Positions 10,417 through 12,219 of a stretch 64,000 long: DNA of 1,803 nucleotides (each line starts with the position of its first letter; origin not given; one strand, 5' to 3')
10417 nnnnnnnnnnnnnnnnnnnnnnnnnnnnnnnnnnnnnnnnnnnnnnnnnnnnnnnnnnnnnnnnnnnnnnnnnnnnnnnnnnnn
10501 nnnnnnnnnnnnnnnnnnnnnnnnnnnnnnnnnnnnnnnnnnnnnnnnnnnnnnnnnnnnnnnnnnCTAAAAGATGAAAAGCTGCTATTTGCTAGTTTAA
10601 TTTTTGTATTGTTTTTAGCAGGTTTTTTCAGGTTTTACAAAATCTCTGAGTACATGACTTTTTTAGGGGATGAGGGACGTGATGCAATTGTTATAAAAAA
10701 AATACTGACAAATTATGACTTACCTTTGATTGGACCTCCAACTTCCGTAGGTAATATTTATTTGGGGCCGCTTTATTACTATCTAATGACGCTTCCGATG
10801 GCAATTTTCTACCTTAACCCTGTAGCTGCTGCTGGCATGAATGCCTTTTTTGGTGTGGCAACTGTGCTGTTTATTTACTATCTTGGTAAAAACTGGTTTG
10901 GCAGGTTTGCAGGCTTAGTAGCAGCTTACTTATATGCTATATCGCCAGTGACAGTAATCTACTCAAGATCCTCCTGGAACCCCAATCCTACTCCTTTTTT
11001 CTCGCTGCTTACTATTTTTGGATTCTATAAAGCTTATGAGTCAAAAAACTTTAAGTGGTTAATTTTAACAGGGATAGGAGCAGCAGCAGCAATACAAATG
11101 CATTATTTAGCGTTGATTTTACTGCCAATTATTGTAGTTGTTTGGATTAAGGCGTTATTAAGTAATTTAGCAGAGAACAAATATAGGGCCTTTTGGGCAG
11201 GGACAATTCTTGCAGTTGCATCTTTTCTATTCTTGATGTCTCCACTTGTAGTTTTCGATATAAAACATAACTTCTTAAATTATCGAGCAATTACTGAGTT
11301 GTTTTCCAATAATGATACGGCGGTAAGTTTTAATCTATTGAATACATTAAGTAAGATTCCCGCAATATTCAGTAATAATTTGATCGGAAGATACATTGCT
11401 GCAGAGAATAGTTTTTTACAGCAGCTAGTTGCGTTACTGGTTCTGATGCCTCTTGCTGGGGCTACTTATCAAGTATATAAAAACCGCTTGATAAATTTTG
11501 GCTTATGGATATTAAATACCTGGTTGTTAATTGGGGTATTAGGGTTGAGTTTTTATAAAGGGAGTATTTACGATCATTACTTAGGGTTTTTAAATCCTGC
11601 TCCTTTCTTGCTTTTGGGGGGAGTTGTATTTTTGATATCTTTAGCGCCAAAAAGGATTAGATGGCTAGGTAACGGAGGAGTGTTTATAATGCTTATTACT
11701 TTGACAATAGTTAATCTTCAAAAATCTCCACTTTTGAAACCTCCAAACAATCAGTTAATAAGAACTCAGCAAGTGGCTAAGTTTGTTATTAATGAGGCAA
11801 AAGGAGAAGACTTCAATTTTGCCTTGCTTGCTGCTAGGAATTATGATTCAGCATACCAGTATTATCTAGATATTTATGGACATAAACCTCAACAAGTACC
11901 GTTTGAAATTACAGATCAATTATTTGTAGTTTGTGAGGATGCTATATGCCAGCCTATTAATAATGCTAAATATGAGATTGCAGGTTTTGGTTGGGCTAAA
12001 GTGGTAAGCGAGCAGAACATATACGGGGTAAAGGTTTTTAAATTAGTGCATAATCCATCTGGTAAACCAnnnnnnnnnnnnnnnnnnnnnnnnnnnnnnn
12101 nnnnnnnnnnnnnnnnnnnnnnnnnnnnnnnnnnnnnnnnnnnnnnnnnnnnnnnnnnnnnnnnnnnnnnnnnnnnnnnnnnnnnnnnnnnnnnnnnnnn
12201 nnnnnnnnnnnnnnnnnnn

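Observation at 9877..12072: Single-polypeptide fusion of a polyprenyl-phosphate-sugar synthase-like GT2 and an ArnT/PMT-like GT-C transferase.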

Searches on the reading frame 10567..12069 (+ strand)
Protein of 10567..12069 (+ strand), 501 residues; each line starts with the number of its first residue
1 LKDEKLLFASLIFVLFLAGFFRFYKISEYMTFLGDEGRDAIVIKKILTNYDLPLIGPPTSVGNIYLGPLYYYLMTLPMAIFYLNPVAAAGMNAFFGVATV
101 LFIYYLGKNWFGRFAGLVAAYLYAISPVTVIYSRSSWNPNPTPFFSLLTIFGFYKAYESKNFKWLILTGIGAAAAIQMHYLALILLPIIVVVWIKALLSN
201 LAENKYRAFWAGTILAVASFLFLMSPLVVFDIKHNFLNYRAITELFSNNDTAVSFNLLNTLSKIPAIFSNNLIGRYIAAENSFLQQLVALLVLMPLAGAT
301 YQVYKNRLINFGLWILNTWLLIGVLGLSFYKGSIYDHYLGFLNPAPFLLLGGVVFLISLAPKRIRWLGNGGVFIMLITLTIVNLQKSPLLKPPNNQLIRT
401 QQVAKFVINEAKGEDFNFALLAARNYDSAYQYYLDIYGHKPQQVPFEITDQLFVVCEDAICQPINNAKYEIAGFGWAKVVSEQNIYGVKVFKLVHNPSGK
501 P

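Call 49: search_protein_representatives(protein=window:10567-12069:+)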
Query: 501 residues. Proteins with E-value up to 0.001 (for the whole library): 7754; up to 1e-10: 2753; up to 1e-30: 509. The best 150 are listed.
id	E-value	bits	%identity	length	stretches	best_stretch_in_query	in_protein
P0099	1.1e-184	631.7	59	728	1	1-501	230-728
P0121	2.3e-182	624.1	57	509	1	2-501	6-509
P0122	1.5e-135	469.6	48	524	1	2-501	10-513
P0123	6.4e-129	447.8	47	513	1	1-501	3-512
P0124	1.5e-125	436.7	47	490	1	9-497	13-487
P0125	2.8e-125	435.8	46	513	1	11-495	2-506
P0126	4.6e-122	425.1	44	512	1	4-496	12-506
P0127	2.0e-112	393.4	42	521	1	11-496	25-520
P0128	6.5e-112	391.7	44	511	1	6-498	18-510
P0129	2.9e-109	383.0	44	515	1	10-496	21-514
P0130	4.2e-109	382.4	39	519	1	9-497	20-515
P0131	1.2e-107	377.6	39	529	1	10-495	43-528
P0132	1.6e-106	373.9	41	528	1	2-496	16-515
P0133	7.1e-106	371.8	41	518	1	10-468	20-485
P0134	8.5e-106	371.5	42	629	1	8-496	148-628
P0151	8.3e-91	322.1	40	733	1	11-496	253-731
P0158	2.1e-88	314.2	40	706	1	5-496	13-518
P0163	1.8e-85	304.4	36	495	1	10-495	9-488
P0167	3.8e-83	296.8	39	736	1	9-500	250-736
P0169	2.3e-81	290.9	37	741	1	9-498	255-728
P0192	1.2e-70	255.5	35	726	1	3-482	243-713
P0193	1.4e-70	255.4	36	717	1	8-476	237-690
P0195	2.8e-69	251.1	37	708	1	12-497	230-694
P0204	1.2e-66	242.3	32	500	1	8-494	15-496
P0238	4.0e-58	214.2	30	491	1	10-496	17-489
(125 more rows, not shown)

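Call 62: list_cluster_members(proteins=[P0151, P0167, P0169, P0192, P0193, P0195, P0134, P0158, P0121, P0122])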
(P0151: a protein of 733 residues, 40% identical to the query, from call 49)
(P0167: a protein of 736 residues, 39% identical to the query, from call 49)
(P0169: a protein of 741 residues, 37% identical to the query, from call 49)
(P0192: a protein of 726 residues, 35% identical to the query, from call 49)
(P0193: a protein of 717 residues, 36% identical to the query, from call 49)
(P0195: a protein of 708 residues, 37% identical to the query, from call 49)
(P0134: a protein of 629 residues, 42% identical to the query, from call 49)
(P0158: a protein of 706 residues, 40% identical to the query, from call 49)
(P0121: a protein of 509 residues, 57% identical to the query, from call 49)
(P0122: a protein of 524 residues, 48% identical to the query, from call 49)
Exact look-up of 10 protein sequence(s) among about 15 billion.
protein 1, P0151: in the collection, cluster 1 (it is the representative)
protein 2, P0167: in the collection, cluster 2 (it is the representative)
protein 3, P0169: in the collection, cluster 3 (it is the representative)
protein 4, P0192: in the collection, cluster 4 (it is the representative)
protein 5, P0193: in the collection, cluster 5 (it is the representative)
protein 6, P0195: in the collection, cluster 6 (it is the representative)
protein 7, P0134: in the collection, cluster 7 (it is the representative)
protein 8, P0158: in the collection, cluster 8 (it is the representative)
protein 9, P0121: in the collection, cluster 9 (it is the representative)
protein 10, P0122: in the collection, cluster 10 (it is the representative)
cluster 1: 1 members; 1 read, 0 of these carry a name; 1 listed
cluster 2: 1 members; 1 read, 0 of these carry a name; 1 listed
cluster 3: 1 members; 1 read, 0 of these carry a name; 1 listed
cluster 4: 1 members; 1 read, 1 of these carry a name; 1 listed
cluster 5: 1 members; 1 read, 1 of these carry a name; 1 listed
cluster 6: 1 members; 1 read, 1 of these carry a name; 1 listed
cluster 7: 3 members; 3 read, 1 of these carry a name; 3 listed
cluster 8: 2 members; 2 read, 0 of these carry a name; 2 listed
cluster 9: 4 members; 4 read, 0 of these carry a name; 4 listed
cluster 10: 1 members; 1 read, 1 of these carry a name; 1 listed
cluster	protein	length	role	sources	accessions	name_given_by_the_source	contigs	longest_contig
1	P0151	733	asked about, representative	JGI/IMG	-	-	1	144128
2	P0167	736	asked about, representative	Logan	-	-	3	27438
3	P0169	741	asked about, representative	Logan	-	-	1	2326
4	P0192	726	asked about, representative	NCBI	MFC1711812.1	glycosyltransferase [Patescibacteria group bacterium]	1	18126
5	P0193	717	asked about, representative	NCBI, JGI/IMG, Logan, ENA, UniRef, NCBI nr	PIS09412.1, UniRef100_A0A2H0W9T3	hypothetical protein COT75_01900 [Candidatus Beckwithbacteria bacterium ... | Glycosyltransferase 2-like domain-containing protein n=1 Tax=Candidatus Beckwithbacteria ... | MAG: hypothetical protein COT75_01900 [Candidatus Beckwithbacteria bacterium ...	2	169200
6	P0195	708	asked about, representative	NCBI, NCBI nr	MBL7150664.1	glycosyltransferase, partial [Candidatus Microgenomates bacterium] | glycosyltransferase [Candidatus Microgenomates bacterium]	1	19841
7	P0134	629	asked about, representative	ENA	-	-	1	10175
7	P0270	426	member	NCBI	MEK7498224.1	MAG: glycosyltransferase family 39 protein [Patescibacteria group bacterium]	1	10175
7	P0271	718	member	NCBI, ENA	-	-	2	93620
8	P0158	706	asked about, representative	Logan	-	-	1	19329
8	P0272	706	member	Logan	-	-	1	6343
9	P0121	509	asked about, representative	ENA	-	-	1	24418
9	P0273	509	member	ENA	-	-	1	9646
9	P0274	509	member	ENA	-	-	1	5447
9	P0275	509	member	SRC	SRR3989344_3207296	-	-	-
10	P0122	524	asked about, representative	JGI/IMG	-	4-amino-4-deoxy-L-arabinose transferase-like glycosyltransferase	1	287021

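Call 67: find_encoding_contigs(protein=P0204, flank=4000, max_places=2)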
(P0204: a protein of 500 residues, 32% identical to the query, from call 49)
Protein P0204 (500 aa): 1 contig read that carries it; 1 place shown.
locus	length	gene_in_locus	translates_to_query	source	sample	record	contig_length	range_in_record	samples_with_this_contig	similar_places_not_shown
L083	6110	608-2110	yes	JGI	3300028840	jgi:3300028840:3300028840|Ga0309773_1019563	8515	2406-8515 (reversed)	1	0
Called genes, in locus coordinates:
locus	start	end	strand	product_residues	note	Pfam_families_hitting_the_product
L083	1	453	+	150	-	?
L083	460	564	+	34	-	-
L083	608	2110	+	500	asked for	PF13231:PMT_2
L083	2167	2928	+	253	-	PF00535:Glycos_transf_2, PF10111:Glyco_tranf_2_2 (weak)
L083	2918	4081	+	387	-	PF26314:MptA_B_family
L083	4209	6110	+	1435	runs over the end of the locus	?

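Call 68: find_encoding_contigs(protein=P0238, flank=4000, max_places=2)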
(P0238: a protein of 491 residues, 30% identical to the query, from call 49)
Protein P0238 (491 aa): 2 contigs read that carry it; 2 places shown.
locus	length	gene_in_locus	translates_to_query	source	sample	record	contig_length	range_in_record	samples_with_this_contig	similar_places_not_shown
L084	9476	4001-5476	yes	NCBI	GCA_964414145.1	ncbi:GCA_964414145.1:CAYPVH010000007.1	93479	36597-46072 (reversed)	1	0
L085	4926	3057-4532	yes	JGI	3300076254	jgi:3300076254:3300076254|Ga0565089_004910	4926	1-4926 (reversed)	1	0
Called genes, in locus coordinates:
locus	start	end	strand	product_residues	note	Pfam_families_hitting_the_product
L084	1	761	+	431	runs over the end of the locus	PF01210:NAD_Gly3P_dh_N (weak), PF03721:UDPG_MGDP_dh_N, PF00984:UDPG_MGDP_dh, PF03720:UDPG_MGDP_dh_C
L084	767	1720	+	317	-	PF01073:3Beta_HSD, PF01370:Epimerase, PF02719:Polysacc_synt_2, PF04321:RmlD_sub_bind, PF07993:NAD_binding_4 (weak), PF16363:GDP_Man_Dehyd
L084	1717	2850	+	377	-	PF00535:Glycos_transf_2, PF10111:Glyco_tranf_2_2 (weak), PF04138:GtrA_DPMS_TM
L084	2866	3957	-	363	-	-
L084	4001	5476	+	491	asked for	PF13231:PMT_2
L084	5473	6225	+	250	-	PF00535:Glycos_transf_2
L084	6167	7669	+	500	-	PF02366:PMT (weak)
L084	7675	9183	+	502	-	PF13231:PMT_2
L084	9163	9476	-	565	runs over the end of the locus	PF10131:PTPS_related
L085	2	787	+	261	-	?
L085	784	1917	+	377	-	PF00535:Glycos_transf_2, PF10111:Glyco_tranf_2_2 (weak), PF04138:GtrA_DPMS_TM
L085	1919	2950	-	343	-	-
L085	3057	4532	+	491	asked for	PF13231:PMT_2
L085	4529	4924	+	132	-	?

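Call 69: find_encoding_contigs(protein=P0163, flank=4000, max_places=2)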
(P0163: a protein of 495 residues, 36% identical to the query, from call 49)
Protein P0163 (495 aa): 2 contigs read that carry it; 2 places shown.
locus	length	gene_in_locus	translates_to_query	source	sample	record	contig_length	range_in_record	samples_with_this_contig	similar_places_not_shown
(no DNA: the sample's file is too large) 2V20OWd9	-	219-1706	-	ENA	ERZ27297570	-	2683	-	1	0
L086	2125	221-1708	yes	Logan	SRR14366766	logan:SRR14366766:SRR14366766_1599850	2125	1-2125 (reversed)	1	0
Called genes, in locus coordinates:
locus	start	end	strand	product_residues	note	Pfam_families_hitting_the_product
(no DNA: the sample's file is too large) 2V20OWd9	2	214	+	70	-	?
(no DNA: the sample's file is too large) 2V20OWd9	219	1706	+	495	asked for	PF13231:PMT_2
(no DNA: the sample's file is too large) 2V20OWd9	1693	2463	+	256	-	PF00535:Glycos_transf_2, PF10111:Glyco_tranf_2_2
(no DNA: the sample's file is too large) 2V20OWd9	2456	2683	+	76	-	?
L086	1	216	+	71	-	?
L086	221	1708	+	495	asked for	PF13231:PMT_2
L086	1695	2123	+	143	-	?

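Call 70: find_encoding_contigs(protein=P0130, flank=4000, max_places=2)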
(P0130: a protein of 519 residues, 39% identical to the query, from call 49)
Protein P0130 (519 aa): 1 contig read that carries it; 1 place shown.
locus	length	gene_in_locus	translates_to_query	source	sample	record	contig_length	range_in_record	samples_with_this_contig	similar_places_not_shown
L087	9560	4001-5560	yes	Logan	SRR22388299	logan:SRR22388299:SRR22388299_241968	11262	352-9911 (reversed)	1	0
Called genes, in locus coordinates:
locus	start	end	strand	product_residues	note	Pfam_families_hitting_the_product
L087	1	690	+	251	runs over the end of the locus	PF00535:Glycos_transf_2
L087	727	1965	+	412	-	PF00535:Glycos_transf_2, PF04138:GtrA_DPMS_TM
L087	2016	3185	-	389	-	-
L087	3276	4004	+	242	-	PF00535:Glycos_transf_2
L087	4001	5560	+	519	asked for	PF02366:PMT (weak), PF13231:PMT_2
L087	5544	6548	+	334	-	PF01368:DHH, PF02272:DHHA1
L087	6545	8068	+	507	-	PF13231:PMT_2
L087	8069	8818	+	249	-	PF00535:Glycos_transf_2, PF10111:Glyco_tranf_2_2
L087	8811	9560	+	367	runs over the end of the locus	?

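Call 78: search_protein_families(library=pfam, proteins=[P0151, P0167, P0169, P0192, P0193, P0195, P0271, P0158], max_evalue=0.00001)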
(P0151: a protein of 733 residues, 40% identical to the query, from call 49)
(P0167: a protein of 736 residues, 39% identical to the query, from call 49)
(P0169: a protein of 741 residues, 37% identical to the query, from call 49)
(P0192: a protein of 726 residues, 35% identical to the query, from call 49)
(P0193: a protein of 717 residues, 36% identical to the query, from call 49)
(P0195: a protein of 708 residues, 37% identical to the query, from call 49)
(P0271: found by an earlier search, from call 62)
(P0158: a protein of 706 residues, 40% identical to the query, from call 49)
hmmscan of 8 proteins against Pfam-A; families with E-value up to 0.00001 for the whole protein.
P0151 (733 aa): 2 families
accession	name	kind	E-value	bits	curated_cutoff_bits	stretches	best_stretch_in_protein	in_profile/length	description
PF00535.33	Glycos_transf_2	-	1e-34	120.4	23.3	1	6-171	1-167/168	Glycosyl transferase family 2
PF13231.12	PMT_2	-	1e-09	39.3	26.1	1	310-465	4-160/160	Dolichyl-phosphate-mannose-protein mannosyltransferase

P0167 (736 aa): 1 family
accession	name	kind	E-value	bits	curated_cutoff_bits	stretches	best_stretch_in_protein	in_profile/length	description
PF13231.12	PMT_2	-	6e-14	53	26.1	1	309-463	4-160/160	Dolichyl-phosphate-mannose-protein mannosyltransferase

P0169 (741 aa): 4 families
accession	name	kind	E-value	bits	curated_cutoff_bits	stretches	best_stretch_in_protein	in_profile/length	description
PF00535.33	Glycos_transf_2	-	4.1e-28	98.9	23.3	1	8-168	1-166/168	Glycosyl transferase family 2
PF13231.12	PMT_2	-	9.2e-10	39.4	26.1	1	314-468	4-159/160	Dolichyl-phosphate-mannose-protein mannosyltransferase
PF10111.15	Glyco_tranf_2_2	-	5.9e-07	29.7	27.3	1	23-111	19-104/276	Glycosyltransferase like family 2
PF13641.12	Glyco_tranf_2_3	-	1.2e-06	29.2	27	1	5-109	2-107/230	Glycosyltransferase like family 2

P0192 (726 aa): 3 families
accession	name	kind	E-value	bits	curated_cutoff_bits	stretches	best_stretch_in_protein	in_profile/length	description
PF00535.33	Glycos_transf_2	-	4.1e-29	102.1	23.3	1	13-174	1-167/168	Glycosyl transferase family 2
PF13231.12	PMT_2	-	7.3e-08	33.2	26.1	1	307-467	4-159/160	Dolichyl-phosphate-mannose-protein mannosyltransferase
PF10111.15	Glyco_tranf_2_2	-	1.2e-06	28.7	27.3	1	13-109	1-94/276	Glycosyltransferase like family 2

P0193 (717 aa): 3 families
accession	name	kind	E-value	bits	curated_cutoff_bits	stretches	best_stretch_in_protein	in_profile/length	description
PF00535.33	Glycos_transf_2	-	6.1e-31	108.1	23.3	1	8-170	1-168/168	Glycosyl transferase family 2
PF13231.12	PMT_2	-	4.9e-13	50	26.1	1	297-451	4-159/160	Dolichyl-phosphate-mannose-protein mannosyltransferase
PF10111.15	Glyco_tranf_2_2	-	1.7e-07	31.4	27.3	1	8-112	1-102/276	Glycosyltransferase like family 2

P0195 (708 aa): 5 families
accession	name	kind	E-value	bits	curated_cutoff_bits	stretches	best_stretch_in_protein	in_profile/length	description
PF00535.33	Glycos_transf_2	-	9.1e-31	107.5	23.3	1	2-161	5-168/168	Glycosyl transferase family 2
PF10111.15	Glyco_tranf_2_2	-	7e-10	39.3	27.3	1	13-101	14-103/276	Glycosyltransferase like family 2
PF13231.12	PMT_2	-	6.6e-09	36.6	26.1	1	303-437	23-159/160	Dolichyl-phosphate-mannose-protein mannosyltransferase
PF02366.24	PMT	-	1.5e-08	35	22.7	1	288-397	68-185/245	Dolichyl-phosphate-mannose-protein mannosyltransferase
PF13641.12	Glyco_tranf_2_3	-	2.1e-06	28.4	27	1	2-90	8-97/230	Glycosyltransferase like family 2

P0271 (718 aa): 2 families
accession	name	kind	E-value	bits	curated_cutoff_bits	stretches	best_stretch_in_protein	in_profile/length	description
PF00535.33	Glycos_transf_2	-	2.4e-29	102.9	23.3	1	6-166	1-166/168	Glycosyl transferase family 2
PF13231.12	PMT_2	-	7.6e-11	42.9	26.1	1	297-447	4-158/160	Dolichyl-phosphate-mannose-protein mannosyltransferase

P0158 (706 aa): 1 family
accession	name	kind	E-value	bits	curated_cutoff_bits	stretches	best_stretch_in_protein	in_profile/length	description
PF13231.12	PMT_2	-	1.6e-13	51.6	26.1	1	75-221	4-146/160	Dolichyl-phosphate-mannose-protein mannosyltransferase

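Call 81: find_encoding_contigs(protein=P0167, flank=7000, max_places=2)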
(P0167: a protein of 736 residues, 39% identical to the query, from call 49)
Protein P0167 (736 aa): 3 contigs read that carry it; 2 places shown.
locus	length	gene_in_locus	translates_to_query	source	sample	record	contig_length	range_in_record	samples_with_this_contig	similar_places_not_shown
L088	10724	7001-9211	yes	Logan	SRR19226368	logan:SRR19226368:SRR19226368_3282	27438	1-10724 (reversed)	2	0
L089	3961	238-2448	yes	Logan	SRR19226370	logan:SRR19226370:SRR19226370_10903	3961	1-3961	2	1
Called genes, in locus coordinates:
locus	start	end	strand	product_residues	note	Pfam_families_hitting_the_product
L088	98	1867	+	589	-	PF00486:Trans_reg_C, PF13181:TPR_8 (faint)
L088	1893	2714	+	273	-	-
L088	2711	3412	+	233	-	PF00731:AIRC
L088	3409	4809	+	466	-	PF01969:Ni_insertion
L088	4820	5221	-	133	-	PF00903:Glyoxalase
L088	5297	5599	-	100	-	-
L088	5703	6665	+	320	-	PF01965:DJ-1_PfpI, PF00165:HTH_AraC (faint), PF12833:HTH_18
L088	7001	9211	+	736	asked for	PF13231:PMT_2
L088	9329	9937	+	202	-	PF01814:Hemerythrin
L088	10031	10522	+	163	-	-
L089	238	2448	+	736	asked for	PF13231:PMT_2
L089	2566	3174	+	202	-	PF01814:Hemerythrin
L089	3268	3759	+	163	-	-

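Call 84: find_homologous_proteins(query=P0167, max_evalue=1e-20)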
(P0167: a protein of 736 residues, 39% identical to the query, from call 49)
Query P0167 (736 aa): 2437 proteins with E <= 1e-20 among 8000 candidates; the best 120 are listed.
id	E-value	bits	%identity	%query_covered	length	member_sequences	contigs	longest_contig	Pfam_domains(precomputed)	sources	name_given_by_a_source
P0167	0.0e+0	1635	100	100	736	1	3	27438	PF13231.13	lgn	-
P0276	4.1e-192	659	43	100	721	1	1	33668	PF13641.13,PF00535.33,PF13231.13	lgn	-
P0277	7.2e-181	621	44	99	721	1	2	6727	PF02366.25,PF00535.33,PF13231.13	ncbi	-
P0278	2.9e-174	600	42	99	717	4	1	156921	PF13641.13,PF02366.25,PF00535.33,PF13231.13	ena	-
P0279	4.7e-174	599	43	99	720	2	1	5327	PF13641.13,PF00535.33,PF13231.13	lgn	-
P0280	4.8e-174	599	42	99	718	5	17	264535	PF13641.13,PF00535.33,PF13231.13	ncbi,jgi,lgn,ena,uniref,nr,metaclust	ncbi:MAG: hypothetical protein UX99_C0024G0004 [Candidatus Amesbacteria bacterium GW2011_GWB1_47_26]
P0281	3.1e-173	596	42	99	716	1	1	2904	PF13641.13,PF00535.33,PF13231.13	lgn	-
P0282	1.6e-172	594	43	100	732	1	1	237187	PF13641.13,PF00535.33,PF13231.13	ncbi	-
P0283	1.9e-172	594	42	99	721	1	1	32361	PF13641.13,PF02366.25,PF00535.33,PF13231.13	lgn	-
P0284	1.4e-171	591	40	100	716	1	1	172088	PF00535.33,PF13231.13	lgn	-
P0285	2.3e-171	590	41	99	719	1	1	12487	PF13641.13,PF00535.33,PF13231.13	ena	-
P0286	6.9e-171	588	41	99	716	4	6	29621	PF13641.13,PF00535.33,PF13231.13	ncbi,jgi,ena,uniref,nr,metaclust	ncbi:MAG: Glycosyltransferase [Candidatus Woesebacteria bacterium GW2011_GWA1_41_13b]|uniref:Glycosy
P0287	8.2e-171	588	43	99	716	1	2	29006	PF02366.25,PF00535.33,PF13231.13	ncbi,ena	ncbi:MAG: glycosyltransferase [Patescibacteria group bacterium]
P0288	1.3e-170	588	42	99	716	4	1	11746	PF13641.13,PF00535.33,PF13231.13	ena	-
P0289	5.9e-169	582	41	99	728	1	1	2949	PF13641.13,PF00535.33,PF13231.13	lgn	-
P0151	4.6e-146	506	37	99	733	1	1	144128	PF13641.13,PF02366.25,PF00535.33,PF13231.13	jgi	-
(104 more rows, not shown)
